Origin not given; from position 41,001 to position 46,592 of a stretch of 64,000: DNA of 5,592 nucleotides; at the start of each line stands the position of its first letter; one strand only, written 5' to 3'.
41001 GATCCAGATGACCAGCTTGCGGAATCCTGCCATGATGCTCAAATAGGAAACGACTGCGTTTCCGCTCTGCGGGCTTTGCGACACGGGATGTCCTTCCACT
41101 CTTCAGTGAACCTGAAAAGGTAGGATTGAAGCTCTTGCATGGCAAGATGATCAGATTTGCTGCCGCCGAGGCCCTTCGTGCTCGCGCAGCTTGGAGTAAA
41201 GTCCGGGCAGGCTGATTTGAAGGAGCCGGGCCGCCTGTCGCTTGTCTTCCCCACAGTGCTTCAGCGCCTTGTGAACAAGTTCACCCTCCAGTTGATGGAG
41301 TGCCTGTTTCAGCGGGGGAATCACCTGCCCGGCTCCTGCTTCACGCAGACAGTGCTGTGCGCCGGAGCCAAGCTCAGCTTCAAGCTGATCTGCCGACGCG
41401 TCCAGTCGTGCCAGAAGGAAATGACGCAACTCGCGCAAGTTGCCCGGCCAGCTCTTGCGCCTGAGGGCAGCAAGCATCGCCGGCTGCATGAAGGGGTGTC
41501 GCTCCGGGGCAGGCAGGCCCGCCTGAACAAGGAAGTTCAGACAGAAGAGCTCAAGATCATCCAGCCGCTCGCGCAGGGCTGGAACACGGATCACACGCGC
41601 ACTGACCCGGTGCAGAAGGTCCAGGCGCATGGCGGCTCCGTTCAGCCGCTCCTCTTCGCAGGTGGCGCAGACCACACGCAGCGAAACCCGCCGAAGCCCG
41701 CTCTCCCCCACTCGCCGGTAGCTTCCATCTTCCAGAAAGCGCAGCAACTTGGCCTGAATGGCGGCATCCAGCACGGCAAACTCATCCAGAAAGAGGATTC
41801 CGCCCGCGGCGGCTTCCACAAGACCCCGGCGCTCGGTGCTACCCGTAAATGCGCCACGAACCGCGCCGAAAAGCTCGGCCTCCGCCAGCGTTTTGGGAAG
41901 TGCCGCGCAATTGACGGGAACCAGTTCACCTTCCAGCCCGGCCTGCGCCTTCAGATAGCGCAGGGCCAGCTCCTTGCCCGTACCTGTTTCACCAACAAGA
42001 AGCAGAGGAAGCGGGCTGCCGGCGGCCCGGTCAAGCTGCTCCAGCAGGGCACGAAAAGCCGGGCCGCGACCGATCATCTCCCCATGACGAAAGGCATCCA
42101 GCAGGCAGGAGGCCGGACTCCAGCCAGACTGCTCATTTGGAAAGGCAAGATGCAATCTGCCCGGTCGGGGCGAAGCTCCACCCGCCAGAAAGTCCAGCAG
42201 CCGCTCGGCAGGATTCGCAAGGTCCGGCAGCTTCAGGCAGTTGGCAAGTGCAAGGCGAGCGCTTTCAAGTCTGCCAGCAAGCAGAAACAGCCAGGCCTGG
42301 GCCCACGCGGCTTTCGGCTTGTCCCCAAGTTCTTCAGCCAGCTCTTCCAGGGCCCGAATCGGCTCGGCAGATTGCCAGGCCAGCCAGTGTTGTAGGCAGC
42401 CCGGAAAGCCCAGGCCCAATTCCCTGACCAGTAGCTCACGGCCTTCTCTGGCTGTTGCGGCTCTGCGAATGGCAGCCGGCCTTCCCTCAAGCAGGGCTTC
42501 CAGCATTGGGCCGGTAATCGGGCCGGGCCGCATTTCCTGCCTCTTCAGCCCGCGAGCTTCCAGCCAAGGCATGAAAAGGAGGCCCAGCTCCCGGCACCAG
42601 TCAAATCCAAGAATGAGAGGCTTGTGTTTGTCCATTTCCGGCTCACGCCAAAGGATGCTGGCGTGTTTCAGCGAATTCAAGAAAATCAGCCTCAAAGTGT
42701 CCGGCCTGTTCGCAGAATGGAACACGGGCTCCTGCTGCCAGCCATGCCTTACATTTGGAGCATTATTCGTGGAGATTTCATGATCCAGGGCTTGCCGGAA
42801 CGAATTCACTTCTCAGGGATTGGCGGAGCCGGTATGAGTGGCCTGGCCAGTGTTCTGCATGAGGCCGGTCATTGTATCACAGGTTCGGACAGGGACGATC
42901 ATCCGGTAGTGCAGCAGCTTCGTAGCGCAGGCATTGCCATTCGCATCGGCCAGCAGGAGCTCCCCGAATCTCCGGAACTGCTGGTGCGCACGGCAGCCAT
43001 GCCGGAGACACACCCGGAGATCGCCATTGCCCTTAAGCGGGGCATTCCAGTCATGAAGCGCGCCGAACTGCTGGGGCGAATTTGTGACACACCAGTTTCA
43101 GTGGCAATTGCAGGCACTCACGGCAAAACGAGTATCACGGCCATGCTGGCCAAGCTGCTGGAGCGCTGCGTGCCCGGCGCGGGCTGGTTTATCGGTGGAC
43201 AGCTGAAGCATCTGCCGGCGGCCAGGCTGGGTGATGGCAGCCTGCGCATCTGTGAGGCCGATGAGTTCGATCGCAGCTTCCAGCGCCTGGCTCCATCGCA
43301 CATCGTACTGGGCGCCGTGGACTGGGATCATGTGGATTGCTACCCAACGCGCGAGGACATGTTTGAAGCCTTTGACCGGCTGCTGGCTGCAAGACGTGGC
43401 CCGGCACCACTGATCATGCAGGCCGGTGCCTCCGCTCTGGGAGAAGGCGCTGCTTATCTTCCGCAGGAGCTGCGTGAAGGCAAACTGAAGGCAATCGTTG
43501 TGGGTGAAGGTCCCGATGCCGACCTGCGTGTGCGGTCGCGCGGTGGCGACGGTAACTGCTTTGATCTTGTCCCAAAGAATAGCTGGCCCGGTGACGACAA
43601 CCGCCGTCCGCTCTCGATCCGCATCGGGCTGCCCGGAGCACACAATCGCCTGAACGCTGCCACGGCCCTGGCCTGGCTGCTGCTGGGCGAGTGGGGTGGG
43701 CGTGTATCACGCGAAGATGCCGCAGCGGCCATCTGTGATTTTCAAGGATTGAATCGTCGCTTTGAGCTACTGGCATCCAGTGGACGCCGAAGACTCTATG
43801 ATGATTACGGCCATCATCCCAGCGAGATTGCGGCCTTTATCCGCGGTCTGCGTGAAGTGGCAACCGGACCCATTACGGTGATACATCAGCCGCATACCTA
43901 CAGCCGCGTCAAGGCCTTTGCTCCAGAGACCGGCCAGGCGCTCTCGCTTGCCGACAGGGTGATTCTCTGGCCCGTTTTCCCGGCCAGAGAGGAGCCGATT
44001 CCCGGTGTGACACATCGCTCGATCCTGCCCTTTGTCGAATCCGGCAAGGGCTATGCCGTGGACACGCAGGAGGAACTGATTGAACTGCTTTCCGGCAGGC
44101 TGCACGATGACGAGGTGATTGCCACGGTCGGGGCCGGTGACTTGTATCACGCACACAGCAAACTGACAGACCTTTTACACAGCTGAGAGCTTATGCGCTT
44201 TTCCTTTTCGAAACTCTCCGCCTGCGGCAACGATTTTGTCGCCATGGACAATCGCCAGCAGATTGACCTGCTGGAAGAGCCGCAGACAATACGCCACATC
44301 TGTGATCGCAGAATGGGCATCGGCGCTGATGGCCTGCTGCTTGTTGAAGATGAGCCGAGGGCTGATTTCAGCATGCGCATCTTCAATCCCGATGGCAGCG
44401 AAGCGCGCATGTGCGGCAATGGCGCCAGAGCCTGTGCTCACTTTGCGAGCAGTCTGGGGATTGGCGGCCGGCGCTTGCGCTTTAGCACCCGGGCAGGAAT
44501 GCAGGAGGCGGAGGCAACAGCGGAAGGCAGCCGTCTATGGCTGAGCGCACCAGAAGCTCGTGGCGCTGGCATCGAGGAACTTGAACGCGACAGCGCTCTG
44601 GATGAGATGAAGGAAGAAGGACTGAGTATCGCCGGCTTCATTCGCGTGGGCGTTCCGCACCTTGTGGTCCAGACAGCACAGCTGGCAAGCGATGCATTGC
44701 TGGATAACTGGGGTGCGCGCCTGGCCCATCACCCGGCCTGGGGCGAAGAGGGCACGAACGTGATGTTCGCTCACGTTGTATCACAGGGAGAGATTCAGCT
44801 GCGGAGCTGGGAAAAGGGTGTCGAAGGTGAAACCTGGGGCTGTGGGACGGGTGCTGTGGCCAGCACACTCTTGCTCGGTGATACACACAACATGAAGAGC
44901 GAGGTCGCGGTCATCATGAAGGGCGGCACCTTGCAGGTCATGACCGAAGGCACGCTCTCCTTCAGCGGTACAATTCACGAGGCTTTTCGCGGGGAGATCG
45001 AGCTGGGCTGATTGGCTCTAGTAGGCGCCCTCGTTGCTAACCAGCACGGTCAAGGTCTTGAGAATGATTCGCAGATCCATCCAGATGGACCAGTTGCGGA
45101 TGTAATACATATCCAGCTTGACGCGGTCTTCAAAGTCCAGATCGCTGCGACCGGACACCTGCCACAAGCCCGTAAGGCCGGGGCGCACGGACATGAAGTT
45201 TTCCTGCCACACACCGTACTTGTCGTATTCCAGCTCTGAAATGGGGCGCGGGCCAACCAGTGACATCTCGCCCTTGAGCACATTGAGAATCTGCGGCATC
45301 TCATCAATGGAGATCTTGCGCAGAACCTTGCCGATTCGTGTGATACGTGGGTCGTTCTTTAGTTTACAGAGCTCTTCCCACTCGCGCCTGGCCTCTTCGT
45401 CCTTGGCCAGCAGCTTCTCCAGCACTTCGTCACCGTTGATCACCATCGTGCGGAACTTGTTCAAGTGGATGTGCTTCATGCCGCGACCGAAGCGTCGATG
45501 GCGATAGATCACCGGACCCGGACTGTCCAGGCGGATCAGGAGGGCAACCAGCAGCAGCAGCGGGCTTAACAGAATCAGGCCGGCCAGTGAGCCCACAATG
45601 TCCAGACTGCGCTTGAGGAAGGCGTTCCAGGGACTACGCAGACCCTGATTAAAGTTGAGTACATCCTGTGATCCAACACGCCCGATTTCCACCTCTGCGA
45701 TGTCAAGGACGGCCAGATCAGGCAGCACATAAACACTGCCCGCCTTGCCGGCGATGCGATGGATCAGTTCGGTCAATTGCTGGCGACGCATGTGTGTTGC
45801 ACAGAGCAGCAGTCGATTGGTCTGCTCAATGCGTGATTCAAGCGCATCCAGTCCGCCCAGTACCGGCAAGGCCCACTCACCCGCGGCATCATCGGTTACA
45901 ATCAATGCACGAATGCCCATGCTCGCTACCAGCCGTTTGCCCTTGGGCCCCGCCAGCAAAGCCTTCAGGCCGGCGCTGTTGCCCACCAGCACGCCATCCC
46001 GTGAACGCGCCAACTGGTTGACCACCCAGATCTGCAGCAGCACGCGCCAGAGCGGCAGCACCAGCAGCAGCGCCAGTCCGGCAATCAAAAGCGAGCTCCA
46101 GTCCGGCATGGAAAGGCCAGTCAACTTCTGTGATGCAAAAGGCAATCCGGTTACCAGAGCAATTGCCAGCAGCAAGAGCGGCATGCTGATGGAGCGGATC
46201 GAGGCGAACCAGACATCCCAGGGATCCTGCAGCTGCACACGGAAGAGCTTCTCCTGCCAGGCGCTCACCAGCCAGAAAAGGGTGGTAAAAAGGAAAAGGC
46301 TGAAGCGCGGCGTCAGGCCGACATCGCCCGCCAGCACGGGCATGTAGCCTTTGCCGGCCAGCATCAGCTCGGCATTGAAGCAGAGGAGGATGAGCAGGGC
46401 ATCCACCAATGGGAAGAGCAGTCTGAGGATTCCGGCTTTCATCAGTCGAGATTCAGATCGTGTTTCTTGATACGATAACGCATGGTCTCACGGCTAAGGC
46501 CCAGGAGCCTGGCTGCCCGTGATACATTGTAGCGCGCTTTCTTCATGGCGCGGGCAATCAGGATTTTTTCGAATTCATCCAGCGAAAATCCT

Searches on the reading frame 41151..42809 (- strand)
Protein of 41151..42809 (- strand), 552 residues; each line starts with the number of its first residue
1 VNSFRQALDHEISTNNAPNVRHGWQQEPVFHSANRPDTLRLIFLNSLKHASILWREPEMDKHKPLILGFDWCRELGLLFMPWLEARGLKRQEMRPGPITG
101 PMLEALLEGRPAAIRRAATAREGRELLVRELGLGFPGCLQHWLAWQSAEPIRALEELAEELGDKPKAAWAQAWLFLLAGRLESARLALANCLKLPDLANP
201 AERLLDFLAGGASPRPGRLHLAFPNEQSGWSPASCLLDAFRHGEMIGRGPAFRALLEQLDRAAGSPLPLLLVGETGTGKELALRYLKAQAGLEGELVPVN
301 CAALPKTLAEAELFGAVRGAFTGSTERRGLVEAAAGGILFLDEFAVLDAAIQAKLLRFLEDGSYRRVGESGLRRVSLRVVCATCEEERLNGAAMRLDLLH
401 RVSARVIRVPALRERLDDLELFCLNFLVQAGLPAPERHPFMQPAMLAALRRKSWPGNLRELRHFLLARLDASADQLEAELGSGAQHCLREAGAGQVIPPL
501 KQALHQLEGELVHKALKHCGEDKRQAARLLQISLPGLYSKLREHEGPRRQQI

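Call 42: search_protein_families(library=pfam, proteins=[window:41151-42809:-], max_evalue=0.00001)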
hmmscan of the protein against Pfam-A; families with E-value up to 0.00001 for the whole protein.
window:41151-42809:- (552 aa): 5 families
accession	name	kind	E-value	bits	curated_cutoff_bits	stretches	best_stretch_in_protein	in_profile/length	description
PF00158.32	Sigma54_activat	-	6.9e-42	143.4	20.2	1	245-404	1-164/168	Sigma-54 interaction domain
PF14532.12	Sigma54_activ_2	-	1.1e-16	61.7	25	1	246-412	1-138/138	Sigma-54 interaction domain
PF07728.20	AAA_5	-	2e-08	34.8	22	1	268-392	1-129/139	AAA domain (dynein-related subfamily)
PF25601.1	AAA_lid_14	-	5.2e-07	29.8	27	1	413-465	1-53/87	AAA+ ATPase lid domain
PF02954.25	HTH_8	-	2.8e-06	27.4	22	1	504-543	2-41/42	Bacterial regulatory protein, Fis family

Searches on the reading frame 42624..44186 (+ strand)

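Call 42: search_protein_families(library=pfam, proteins=[window:42624-44186:+], max_evalue=0.00001)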
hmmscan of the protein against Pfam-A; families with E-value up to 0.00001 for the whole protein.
window:42624-44186:+ (520 aa): 3 families
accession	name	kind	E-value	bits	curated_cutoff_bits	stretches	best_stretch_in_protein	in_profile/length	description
PF01225.30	Mur_ligase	-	1.1e-19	71.1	21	1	60-154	1-91/95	Mur ligase family, catalytic domain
PF02875.26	Mur_ligase_C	-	6.9e-13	50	28.4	1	378-505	1-127/127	Mur ligase, glutamate ligase domain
PF08245.18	Mur_ligase_M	-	2.2e-08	34.7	24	1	162-350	1-198/200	Mur ligase middle domain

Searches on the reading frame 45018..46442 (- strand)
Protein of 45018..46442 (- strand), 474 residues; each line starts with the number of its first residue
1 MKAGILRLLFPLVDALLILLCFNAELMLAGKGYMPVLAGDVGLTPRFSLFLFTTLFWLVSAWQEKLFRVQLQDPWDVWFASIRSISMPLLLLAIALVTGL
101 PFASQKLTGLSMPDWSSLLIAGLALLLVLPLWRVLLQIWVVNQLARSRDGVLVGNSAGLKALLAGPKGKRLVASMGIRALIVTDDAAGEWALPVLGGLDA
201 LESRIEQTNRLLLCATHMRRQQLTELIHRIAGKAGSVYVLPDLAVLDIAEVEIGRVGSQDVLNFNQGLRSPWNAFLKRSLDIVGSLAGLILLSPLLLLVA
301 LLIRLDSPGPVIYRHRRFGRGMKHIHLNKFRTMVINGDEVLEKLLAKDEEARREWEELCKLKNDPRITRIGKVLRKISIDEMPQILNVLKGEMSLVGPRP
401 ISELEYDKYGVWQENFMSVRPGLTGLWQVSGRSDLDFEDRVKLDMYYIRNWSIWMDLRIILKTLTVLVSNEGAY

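Call 42: search_protein_families(library=pfam, proteins=[window:45018-46442:-], max_evalue=0.00001)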
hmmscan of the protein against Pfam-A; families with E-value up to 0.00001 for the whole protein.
window:45018-46442:- (474 aa): 1 family
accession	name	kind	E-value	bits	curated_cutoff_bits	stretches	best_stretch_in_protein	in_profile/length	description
PF02397.22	Bac_transf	-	7.2e-65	218.3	27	1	277-468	1-178/179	Bacterial sugar transferase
